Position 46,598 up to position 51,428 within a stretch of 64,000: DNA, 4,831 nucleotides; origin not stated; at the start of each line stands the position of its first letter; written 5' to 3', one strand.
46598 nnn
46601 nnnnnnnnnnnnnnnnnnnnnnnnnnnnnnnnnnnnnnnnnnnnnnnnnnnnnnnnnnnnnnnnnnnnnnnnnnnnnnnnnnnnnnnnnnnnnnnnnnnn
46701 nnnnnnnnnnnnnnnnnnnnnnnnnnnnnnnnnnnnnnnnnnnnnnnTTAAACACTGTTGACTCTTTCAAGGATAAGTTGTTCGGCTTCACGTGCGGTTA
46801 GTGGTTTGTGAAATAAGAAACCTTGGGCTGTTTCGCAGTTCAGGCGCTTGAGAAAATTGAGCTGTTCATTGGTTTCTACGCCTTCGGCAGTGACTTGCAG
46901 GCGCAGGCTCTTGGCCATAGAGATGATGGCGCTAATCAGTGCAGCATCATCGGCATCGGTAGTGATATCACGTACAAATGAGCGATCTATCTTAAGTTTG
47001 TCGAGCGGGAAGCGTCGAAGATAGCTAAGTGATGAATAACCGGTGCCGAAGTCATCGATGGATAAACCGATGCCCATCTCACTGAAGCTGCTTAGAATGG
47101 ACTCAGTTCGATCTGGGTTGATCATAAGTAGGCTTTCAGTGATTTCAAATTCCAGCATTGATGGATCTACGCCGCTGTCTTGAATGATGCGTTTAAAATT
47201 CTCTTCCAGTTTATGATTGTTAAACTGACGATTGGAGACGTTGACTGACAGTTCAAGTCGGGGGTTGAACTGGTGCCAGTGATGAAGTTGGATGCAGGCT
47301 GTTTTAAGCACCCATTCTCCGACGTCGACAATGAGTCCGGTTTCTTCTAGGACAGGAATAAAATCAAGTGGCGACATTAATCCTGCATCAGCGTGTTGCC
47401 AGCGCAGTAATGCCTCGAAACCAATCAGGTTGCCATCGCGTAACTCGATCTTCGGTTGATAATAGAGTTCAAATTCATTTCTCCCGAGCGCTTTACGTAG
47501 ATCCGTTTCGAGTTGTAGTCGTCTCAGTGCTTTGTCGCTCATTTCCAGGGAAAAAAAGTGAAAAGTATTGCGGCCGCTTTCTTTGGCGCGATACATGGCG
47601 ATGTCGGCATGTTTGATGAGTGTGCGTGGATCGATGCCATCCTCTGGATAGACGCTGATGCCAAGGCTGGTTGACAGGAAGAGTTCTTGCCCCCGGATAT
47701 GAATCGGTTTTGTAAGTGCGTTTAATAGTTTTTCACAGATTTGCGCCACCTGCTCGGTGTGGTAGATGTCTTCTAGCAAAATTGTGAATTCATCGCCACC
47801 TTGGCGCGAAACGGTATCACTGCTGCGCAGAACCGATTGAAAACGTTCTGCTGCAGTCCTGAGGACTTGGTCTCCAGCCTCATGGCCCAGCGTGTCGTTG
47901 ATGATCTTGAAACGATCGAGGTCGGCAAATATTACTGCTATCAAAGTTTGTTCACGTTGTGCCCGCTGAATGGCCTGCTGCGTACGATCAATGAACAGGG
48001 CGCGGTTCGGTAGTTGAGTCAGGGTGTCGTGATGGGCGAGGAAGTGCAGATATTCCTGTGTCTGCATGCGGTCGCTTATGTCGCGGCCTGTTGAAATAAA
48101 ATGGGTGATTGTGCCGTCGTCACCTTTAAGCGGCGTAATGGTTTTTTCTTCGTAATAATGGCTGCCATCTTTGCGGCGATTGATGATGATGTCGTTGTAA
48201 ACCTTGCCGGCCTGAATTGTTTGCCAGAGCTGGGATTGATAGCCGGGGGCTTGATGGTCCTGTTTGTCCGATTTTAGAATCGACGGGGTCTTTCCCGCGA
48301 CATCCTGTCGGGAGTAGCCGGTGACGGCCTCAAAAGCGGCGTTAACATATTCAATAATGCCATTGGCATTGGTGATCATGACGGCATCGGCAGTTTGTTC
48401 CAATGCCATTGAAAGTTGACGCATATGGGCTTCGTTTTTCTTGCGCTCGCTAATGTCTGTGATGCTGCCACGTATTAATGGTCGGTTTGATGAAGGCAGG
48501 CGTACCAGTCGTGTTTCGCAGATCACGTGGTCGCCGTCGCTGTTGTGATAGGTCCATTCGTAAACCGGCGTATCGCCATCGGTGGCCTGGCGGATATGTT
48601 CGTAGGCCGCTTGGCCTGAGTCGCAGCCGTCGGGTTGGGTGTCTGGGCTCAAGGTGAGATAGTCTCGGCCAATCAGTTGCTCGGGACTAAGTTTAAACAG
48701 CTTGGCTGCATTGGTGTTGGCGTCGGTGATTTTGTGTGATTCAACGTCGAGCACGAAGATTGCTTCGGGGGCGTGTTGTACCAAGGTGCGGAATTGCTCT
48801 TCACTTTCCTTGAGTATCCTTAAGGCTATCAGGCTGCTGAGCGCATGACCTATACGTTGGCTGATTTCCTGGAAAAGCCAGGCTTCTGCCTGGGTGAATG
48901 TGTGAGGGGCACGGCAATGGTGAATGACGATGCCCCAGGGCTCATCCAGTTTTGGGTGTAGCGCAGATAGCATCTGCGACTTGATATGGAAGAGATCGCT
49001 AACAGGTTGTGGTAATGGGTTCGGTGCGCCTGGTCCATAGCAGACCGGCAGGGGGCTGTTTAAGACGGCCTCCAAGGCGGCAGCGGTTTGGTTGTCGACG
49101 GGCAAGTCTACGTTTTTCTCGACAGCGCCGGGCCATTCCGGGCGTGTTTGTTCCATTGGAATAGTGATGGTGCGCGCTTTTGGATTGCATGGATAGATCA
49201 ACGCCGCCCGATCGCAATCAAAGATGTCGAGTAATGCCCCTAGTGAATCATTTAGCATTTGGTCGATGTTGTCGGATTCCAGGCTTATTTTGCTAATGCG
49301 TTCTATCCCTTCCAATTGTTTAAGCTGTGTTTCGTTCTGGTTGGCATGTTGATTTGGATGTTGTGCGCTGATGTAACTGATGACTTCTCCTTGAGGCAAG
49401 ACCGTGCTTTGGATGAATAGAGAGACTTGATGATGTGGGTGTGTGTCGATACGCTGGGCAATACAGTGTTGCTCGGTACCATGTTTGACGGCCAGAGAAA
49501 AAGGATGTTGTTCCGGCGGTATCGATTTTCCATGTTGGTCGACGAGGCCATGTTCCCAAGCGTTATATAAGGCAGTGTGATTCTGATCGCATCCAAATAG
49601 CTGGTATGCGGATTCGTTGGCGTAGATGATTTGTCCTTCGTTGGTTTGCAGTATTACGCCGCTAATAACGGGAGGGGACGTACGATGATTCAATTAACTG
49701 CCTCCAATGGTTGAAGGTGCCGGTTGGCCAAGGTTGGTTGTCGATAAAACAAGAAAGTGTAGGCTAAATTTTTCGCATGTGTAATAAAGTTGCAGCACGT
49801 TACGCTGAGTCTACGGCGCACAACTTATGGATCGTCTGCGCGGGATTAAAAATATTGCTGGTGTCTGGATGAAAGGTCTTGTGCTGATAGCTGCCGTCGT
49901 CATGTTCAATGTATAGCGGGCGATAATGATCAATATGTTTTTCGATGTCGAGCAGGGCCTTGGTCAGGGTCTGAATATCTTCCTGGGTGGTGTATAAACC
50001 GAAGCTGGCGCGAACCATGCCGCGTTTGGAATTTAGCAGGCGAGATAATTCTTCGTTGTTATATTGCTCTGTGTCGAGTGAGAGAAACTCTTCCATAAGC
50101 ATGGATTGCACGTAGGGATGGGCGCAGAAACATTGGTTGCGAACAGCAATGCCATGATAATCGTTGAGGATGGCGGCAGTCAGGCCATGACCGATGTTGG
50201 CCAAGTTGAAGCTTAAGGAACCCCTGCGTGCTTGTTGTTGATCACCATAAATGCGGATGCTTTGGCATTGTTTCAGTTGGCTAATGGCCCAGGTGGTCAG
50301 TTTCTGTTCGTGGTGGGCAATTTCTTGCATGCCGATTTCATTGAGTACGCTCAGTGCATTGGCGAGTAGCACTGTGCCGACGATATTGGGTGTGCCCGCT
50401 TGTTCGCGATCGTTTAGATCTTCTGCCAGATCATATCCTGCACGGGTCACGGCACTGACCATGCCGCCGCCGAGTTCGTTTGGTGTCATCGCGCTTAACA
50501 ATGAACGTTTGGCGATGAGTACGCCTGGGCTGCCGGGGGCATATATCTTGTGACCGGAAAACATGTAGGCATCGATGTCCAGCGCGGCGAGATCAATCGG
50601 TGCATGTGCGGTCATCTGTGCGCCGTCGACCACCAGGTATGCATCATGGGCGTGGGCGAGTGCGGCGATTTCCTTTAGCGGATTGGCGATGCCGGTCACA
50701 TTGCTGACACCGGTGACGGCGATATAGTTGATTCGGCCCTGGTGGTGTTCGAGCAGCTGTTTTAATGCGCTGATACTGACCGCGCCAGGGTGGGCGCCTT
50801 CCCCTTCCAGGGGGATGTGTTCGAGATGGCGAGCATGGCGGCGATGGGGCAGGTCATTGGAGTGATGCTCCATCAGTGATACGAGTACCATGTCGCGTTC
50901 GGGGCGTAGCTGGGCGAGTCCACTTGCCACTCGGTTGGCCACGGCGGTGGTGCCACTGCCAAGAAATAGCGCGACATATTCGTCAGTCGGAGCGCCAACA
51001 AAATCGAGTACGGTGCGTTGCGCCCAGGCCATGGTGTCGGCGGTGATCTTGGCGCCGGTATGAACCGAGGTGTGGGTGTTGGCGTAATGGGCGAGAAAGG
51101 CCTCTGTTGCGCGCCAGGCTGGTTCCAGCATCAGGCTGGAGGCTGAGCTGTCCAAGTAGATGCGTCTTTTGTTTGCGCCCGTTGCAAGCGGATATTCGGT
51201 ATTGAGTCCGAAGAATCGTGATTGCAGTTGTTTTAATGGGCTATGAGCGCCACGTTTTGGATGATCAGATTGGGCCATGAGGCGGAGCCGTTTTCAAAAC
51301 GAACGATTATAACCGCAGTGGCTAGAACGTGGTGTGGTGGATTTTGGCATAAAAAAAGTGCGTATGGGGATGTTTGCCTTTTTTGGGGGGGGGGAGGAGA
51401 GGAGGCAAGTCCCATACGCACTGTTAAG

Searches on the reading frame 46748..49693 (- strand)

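Call 17: search_protein_families(library=pfam, proteins=[window:46748-49693:-], max_evalue=0.0001)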
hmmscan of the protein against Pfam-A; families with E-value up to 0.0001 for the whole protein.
window:46748-49693:- (981 aa): 8 families
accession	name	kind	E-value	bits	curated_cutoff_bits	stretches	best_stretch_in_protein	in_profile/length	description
PF00563.25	EAL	-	2.7e-75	253.2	31.3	1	731-964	3-236/236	EAL domain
PF00990.26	GGDEF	-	6e-54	182.6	23.8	1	553-709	1-160/161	Diguanylate cyclase, GGDEF domain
PF13426.13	PAS_9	-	1.8e-34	118.5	27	2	436-541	2-103/103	PAS domain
PF00989.32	PAS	-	2.6e-31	108.4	22.6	2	428-539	4-113/113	PAS fold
PF08448.16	PAS_4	-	3.1e-26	92.2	23.1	2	306-418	2-109/110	PAS fold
PF13188.13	PAS_8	-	4.1e-21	74.5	21.8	2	299-357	1-55/65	PAS domain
PF08447.18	PAS_3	-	2.1e-10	41.2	25.6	1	448-535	2-88/89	PAS fold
PF24820.1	Diguanyl_cycl_sensor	-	3.4e-08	33.8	28.1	0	304-347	1-43/109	Diguanylate cyclase-like sensor domain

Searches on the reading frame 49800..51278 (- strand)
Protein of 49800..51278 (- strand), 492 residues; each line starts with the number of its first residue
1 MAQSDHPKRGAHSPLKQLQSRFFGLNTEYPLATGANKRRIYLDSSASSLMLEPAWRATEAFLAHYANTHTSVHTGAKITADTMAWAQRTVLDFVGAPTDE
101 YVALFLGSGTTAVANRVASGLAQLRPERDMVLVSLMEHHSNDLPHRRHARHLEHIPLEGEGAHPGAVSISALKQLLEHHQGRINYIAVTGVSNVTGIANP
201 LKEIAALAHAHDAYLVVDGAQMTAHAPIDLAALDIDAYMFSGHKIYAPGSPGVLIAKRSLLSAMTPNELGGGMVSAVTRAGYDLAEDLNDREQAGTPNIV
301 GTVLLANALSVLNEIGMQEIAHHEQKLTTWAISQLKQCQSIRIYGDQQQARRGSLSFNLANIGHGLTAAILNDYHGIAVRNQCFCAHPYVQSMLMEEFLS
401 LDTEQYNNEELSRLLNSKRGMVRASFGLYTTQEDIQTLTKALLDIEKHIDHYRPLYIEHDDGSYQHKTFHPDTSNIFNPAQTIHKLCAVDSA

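Call 17: search_protein_families(library=pfam, proteins=[window:49800-51278:-], max_evalue=0.0001)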
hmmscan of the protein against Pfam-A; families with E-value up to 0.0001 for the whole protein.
window:49800-51278:- (492 aa): 2 families
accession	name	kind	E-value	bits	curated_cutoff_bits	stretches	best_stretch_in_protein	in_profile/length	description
PF00266.25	Aminotran_5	-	2.3e-81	274.1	21.5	1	40-438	1-371/371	Aminotransferase class-V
PF01212.27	Beta_elim_lyase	-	2.1e-05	24.4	27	1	101-226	48-176/288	Beta-eliminating lyase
